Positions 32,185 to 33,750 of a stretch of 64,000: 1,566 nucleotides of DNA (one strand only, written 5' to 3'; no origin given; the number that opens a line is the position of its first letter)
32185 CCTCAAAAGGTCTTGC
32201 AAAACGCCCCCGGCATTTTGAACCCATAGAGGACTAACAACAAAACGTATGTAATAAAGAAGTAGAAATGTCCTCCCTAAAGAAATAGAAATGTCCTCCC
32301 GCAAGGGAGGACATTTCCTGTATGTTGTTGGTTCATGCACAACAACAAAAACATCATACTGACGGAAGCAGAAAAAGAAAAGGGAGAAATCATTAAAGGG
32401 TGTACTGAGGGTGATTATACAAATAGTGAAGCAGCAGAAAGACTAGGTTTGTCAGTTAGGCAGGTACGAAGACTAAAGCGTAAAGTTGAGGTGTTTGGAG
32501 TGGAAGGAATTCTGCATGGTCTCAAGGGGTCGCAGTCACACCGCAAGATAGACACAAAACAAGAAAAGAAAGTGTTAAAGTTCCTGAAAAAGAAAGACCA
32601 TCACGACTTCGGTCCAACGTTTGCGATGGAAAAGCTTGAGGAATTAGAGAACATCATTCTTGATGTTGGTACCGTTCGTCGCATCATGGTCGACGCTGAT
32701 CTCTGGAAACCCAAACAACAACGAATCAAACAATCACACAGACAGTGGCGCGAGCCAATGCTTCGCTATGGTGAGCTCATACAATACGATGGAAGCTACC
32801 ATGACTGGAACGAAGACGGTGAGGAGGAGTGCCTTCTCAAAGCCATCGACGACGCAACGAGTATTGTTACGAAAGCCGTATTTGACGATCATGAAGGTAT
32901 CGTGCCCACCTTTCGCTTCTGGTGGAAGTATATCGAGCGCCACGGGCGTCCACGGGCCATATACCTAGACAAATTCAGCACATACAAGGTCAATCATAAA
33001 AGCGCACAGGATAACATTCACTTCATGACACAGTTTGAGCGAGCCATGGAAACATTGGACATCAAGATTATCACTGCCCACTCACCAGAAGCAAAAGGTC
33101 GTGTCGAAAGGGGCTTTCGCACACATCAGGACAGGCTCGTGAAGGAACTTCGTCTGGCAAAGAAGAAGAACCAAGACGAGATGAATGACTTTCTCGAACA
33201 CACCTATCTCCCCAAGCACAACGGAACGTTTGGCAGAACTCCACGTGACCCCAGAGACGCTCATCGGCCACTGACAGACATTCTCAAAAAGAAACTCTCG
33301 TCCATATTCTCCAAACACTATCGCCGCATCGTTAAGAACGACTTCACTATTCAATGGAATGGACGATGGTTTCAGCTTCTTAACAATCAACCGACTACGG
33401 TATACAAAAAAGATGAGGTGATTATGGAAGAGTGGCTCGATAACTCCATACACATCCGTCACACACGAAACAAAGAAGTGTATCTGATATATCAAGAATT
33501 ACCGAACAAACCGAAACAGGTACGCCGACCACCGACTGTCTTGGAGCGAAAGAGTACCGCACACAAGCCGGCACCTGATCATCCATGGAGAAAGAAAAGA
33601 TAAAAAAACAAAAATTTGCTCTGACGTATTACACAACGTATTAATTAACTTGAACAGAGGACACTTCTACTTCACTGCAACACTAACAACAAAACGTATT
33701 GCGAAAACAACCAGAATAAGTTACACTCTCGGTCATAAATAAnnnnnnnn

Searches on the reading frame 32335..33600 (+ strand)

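Call 89: search_protein_families(library=pfam, proteins=[window:32335-33600:+], max_evalue=0.001)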
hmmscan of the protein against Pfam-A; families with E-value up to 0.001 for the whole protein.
window:32335-33600:+ (422 aa): 3 families
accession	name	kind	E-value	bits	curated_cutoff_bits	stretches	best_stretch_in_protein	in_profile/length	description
PF13551.12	HTH_29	-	4.5e-08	33.5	28.1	1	18-77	3-63/64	Winged helix-turn helix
PF13518.12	HTH_28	-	5.9e-06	26.7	25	1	16-62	2-47/52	Helix-turn-helix domain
PF13384.12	HTH_23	-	2.7e-05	24.3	24.6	1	13-59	4-49/50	Homeodomain-like domain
